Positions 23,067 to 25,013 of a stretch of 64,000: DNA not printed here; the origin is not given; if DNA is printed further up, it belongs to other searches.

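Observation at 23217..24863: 13-15-heme NapC/NirT-family inner-membrane cytochrome (ImcH-like) converging head-to-tail on ACIII with zero intergenic space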

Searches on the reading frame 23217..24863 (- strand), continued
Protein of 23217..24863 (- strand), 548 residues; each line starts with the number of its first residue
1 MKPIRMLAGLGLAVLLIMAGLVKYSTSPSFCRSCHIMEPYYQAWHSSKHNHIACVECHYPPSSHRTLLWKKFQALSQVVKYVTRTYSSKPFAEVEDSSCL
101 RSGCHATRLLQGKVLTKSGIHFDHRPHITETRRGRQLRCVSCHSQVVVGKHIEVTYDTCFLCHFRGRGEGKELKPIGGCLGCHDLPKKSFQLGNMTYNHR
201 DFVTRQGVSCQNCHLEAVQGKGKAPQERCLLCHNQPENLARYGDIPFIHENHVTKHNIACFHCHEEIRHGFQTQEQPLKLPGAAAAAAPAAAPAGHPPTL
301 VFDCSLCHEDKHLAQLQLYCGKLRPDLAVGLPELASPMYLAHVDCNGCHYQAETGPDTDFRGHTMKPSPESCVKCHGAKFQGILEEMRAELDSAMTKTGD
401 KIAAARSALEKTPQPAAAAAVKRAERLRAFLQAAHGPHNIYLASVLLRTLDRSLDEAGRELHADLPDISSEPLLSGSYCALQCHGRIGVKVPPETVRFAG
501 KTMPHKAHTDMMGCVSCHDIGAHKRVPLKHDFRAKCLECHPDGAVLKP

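Call 33: fold_search(model_id=the predicted structure, library=pdb)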
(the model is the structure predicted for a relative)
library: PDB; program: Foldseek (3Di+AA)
matches with E <= 10: 103; with E <= 0.001: 0
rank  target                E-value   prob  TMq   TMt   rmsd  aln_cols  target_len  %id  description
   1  2j7a_C                3.4e-02  1.00  0.14  0.46   2.4        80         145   34  Crystal structure of cytochrome c nitrite reductase NrfHA complex from Desulfovibrio vulgaris (released 2006-12-06)
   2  4wjy_A                4.4e-02  1.00  0.19  0.23   9.3       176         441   14  Esherichia coli nitrite reductase NrfA H264N (released 2015-03-11)
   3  1gu6_A                5.6e-02  1.00  0.19  0.24  12.3       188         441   16  Structure of the Periplasmic Cytochrome c Nitrite Reductase from Escherichia coli (released 2002-03-08)
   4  2vr0_F                8.0e-02  1.00  0.14  0.47   2.2        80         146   34  Crystal structure of cytochrome c nitrite reductase NrfHA complex bound to the HQNO inhibitor (released 2008-06-03)
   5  2j7a_O                8.4e-02  1.00  0.14  0.47   2.4        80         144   34  Crystal structure of cytochrome c nitrite reductase NrfHA complex from Desulfovibrio vulgaris (released 2006-12-06)
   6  2rdz_A                1.0e-01  0.99  0.19  0.23   9.0       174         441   15  High Resolution Crystal Structure of the Escherichia coli Cytochrome c Nitrite Reductase. (released 2008-03-25)
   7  4rkm_G                4.0e-01  0.97  0.15  0.13   7.8       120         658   12  Wolinella succinogenes octaheme sulfite reductase MccA, form I (released 2015-02-04)
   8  4rkn_C                4.2e-01  0.91  0.15  0.13  10.6       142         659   13  Wolinella succinogenes octaheme sulfite reductase MccA, form II (released 2015-02-04)
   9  9a5j_A                1.6e+00  0.25  0.11  0.10  16.9       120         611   16  Integrative model of DNAK-GUDB by crosslinking MS and deep learning (released 2024-09-18)
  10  2win_M                2.4e+00  0.44  0.12  0.58   3.5        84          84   12  C3 convertase (C3bBb) stabilized by SCIN (released 2009-06-09)
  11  4k0d_A                2.6e+00  0.08  0.10  0.24   9.5       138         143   23  Periplasmic sensor domain of sensor histidine kinase, Adeh_2942 (released 2013-06-12)
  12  1cnt_2                2.6e+00  0.06  0.07  0.22  18.9       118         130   12  CILIARY NEUROTROPHIC FACTOR (released 1997-03-26)
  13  4k0d_B                3.0e+00  0.09  0.10  0.26   9.6       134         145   22  Periplasmic sensor domain of sensor histidine kinase, Adeh_2942 (released 2013-06-12)
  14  4hwh_A                3.1e+00  0.13  0.08  0.36   9.0        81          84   23  Crystal structure of ATBAG4 (released 2013-05-29)
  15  6cio_F                3.3e+00  0.15  0.09  0.05  11.4        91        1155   23  Pyruvate:ferredoxin oxidoreductase from Moorella thermoacetica with lactyl-TPP bound (released 2018-03-28)
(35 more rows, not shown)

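Call 55: find_encoding_contigs(protein=P0002, flank=10000, max_places=3)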
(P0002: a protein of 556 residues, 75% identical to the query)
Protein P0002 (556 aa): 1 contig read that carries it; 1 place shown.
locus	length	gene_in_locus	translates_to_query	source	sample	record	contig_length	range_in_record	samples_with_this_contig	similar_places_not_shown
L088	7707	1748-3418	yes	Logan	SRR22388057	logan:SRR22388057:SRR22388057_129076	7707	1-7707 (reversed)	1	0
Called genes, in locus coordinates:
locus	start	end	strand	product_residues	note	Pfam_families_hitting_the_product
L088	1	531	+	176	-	?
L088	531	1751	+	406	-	PF03916:NrfD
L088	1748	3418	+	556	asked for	PF03264:Cytochrom_NNT, PF02085:Cytochrom_CIII (faint), PF14522:Cytochrome_C7 (faint), PF14537:Cytochrom_c3_2 (weak)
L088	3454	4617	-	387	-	-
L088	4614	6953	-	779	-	PF13442:Cytochrome_CBB3, PF00034:Cytochrom_C (weak), PF13442:Cytochrome_CBB3, PF00034:Cytochrom_C (weak), PF13442:Cytochrome_CBB3, PF00034:Cytochrom_C (weak), PF13442:Cytochrome_CBB3, PF00034:Cytochrom_C, +2 more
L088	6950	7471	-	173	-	PF11821:ActD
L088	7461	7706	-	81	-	?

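Call 56: find_encoding_contigs(protein=P0003, flank=10000, max_places=2)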
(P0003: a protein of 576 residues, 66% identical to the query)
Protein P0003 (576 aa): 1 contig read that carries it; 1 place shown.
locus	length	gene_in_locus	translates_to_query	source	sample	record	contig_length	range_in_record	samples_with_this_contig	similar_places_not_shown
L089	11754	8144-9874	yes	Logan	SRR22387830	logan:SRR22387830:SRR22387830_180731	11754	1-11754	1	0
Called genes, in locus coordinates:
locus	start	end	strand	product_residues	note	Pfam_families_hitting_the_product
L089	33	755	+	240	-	PF00027:cNMP_binding, PF13545:HTH_Crp_2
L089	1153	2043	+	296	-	PF14522:Cytochrome_C7 (faint), PF22113:Mtrc-MtrF_II-IV_dom (faint), PF22678:Cytochrom_c_NrfB-like (weak), PF09699:Paired_CXXCH_1 (weak), PF14537:Cytochrom_c3_2, PF09699:Paired_CXXCH_1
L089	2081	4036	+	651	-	-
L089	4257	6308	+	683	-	PF09699:Paired_CXXCH_1 (faint), PF14522:Cytochrome_C7 (faint), PF14537:Cytochrom_c3_2 (faint), PF01292:Ni_hydr_CYTB (weak)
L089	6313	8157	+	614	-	PF09699:Paired_CXXCH_1 (faint), PF14522:Cytochrome_C7 (faint), PF14537:Cytochrom_c3_2 (faint), PF01292:Ni_hydr_CYTB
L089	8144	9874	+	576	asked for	PF03264:Cytochrom_NNT, PF14522:Cytochrome_C7 (faint), PF14537:Cytochrom_c3_2 (faint), PF02085:Cytochrom_CIII (faint)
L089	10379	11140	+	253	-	PF12797:Fer4_2 (weak), PF00037:Fer4 (weak), PF12838:Fer4_7, PF13183:Fer4_8 (weak), PF13237:Fer4_10 (weak), PF13247:Fer4_11, PF00037:Fer4 (weak), PF12797:Fer4_2 (weak), +6 more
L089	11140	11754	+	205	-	?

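Call 70: search_protein_representatives(alignment_id=A1)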
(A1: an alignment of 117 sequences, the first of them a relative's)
Query: 117 sequences, 577 profile positions. Proteins with E-value up to 0.001 (for the whole library): 3545; up to 1e-10: 1272; up to 1e-30: 470. The best 150 are listed.
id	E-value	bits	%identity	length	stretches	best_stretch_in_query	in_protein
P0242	7.3e-207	704.9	-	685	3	1-304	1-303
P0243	1.2e-200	684.4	-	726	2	5-576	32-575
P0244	8.3e-200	681.6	-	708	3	7-305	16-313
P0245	1.8e-199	680.5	-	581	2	8-300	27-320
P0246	2.4e-196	670.2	-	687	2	6-576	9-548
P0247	5.5e-189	645.9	-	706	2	36-576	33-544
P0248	2.4e-176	604.2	-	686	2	38-576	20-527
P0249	2.5e-167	574.4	-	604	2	3-303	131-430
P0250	1.4e-158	545.5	-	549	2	30-302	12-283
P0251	8.9e-153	526.3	-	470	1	91-575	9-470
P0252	2.2e-151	521.7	-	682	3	35-305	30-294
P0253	3.9e-151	520.9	-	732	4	29-302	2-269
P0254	8.2e-149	513.2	-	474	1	26-499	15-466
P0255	1.1e-148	512.8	-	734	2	24-576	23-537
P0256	2.0e-147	508.6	-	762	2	31-495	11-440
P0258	1.7e-145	502.3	-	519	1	14-505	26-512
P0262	3.0e-141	488.3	-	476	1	6-492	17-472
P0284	1.3e-130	453.1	-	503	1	26-493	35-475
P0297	3.0e-125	435.4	-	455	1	24-493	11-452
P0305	1.8e-121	423.0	-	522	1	32-575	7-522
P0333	2.5e-112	392.8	-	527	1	28-499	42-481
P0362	1.3e-100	354.1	-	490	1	6-494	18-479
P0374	9.7e-98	344.6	-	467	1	31-492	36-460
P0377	1.8e-96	340.4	-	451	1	17-434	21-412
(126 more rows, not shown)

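Call 74: search_solved_structures(query=A1, max_evalue=1, show_alignments=0)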
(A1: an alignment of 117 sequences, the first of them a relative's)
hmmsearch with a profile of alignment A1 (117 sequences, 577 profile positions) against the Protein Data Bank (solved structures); distinct sequences matched with E-value up to 1: 17.
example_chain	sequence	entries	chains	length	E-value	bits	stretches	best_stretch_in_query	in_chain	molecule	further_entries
6i5b_A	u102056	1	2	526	2e-14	56.3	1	244-496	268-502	Uncharacterized protein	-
2j7a_C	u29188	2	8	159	4.2e-12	48.6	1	37-98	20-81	CYTOCHROME C QUINOL DEHYDROGENASE NRFH | NAPC/NIRT CYTOCHROME C FAMILY PROTEIN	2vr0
8k9e_A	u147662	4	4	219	0.0014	20.4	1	145-267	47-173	Cytochrome c7-like domain-containing protein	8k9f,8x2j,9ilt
8z82_C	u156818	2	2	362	0.0016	20.3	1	330-383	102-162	Photosynthetic reaction center cytochrome c subunit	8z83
1kwj_A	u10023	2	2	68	0.0035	19.2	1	536-576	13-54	cytochrome c7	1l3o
1ehj_A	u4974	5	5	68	0.0054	18.5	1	535-576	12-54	CYTOCHROME C7 | CYTOCHROME C551.5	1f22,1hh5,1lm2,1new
6f0k_A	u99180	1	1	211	0.023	16.5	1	226-280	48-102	Cytochrome c family protein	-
2j7a_A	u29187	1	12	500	0.096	14.4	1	369-419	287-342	CYTOCHROME C NITRITE REDUCTASE NRFA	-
3bng_A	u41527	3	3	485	0.1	14.3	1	274-471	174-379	Cytochrome c-552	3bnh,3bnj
5ze8_A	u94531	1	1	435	0.11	14.3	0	198-249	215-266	cytochrome c552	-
2vr0_A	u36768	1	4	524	0.12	14.1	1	369-418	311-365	CYTOCHROME C NITRITE REDUCTASE, CATALYTIC SUBUNIT NFRA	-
1fs9_A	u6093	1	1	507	0.13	13.9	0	275-471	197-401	CYTOCHROME C NITRITE REDUCTASE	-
1fs7_A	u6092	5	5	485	0.15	13.8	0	275-471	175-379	CYTOCHROME C NITRITE REDUCTASE | Cytochrome c-552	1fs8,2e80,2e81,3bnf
2bq4_A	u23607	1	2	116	0.16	13.7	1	187-265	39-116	BASIC CYTOCHROME C3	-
7o0u_C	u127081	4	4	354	0.28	12.8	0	188-244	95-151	MULTIHEME_CYTC domain-containing protein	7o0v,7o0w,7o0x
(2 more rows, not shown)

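Call 75: search_solved_structures(query=A1, max_evalue=0.000001, show_alignments=2)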
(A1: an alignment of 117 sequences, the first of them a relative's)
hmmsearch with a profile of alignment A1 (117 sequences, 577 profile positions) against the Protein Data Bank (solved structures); distinct sequences matched with E-value up to 0.000001: 2.
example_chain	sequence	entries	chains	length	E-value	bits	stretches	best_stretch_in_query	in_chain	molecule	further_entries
6i5b_A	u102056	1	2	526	2e-14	56.3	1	244-496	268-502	Uncharacterized protein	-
2j7a_C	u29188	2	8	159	4.2e-12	48.6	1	37-98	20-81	CYTOCHROME C QUINOL DEHYDROGENASE NRFH | NAPC/NIRT CYTOCHROME C FAMILY PROTEIN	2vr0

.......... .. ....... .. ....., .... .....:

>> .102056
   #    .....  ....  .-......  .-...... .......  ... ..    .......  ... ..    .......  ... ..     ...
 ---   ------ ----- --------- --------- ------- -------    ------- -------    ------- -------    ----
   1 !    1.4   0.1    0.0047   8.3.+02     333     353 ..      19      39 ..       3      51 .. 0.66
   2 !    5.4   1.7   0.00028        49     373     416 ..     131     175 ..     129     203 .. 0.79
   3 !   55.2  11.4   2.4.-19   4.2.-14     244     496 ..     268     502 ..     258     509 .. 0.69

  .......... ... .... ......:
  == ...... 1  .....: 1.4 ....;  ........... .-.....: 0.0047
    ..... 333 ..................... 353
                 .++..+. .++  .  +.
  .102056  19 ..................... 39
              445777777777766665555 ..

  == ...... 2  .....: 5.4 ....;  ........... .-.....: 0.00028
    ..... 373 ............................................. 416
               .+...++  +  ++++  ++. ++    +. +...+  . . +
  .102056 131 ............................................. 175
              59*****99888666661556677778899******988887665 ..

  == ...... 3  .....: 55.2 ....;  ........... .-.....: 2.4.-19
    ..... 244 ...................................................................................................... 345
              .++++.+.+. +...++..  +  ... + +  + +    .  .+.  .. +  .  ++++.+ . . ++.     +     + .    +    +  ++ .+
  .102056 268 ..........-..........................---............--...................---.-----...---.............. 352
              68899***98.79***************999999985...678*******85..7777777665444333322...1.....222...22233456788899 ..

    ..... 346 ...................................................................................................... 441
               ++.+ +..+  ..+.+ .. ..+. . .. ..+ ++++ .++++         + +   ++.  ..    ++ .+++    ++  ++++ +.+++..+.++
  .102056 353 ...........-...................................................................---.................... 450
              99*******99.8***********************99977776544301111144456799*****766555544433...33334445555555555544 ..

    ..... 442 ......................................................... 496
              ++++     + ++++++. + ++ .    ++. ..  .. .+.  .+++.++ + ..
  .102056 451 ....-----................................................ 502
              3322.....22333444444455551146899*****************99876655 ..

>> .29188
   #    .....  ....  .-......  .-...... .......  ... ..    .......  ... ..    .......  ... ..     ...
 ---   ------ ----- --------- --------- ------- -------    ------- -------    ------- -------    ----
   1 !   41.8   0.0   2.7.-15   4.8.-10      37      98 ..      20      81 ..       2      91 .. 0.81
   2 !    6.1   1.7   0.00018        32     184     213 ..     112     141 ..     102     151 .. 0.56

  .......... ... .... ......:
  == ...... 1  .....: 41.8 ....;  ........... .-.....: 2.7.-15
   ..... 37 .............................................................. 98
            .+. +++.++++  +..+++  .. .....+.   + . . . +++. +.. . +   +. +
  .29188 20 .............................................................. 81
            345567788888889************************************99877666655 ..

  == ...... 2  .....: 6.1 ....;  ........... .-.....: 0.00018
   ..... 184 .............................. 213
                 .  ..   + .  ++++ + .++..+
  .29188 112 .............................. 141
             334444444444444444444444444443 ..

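Call 99: list_cluster_members(proteins=[P0254, P0258, P0262, P0284, P0297, P0333, P0362, P0374, P0377, P0305])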
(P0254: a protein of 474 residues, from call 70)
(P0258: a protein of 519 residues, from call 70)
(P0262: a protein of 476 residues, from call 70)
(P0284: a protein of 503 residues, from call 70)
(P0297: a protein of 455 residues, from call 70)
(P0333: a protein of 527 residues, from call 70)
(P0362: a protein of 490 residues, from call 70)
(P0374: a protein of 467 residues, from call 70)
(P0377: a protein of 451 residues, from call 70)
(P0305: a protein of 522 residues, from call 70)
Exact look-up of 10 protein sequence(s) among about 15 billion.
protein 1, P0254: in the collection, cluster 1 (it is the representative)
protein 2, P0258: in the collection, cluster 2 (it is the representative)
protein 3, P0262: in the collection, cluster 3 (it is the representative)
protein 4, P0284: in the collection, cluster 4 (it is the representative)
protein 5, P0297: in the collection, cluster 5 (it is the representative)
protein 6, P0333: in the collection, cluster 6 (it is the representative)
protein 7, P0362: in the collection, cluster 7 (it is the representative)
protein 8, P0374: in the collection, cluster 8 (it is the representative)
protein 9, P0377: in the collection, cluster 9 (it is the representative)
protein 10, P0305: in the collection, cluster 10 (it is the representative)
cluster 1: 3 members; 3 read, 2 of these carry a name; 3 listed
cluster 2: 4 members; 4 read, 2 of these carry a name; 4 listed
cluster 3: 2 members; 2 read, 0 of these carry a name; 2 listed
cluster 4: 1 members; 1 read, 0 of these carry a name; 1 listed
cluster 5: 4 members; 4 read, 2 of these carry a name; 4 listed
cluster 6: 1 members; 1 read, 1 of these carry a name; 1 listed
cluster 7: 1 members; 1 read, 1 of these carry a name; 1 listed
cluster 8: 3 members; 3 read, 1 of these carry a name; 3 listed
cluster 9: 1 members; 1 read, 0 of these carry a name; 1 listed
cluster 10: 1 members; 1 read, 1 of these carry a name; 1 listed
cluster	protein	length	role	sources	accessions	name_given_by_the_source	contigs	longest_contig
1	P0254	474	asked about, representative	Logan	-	-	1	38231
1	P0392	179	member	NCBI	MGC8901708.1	MAG: cytochrome c3 family protein, partial [bacterium]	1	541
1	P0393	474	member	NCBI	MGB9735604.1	MAG: NapC/NirT family cytochrome c [bacterium]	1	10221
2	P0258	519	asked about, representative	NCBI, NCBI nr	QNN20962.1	hypothetical protein HED60_01300 [Planctomycetales bacterium ZRK34]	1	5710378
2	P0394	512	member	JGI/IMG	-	nitrate/TMAO reductase-like tetraheme cytochrome c subunit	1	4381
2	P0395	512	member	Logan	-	-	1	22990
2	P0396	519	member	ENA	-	-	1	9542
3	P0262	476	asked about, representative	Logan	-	-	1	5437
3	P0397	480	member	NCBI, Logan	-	-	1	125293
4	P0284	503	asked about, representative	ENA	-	-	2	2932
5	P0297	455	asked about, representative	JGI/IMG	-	nitrate/TMAO reductase-like tetraheme cytochrome c subunit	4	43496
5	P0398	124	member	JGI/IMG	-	hypothetical protein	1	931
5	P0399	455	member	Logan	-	-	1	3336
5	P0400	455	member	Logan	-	-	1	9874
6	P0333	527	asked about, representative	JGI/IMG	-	predicted CXXCH cytochrome family protein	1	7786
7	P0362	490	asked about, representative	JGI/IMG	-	nitrate/TMAO reductase-like tetraheme cytochrome c subunit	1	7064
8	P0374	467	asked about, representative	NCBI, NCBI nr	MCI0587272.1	MAG: cytochrome c3 family protein [Planctomycetes bacterium] | cytochrome c3 family protein [Planctomycetota bacterium]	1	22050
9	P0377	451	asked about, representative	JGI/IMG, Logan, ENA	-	-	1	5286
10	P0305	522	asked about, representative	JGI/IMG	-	hypothetical protein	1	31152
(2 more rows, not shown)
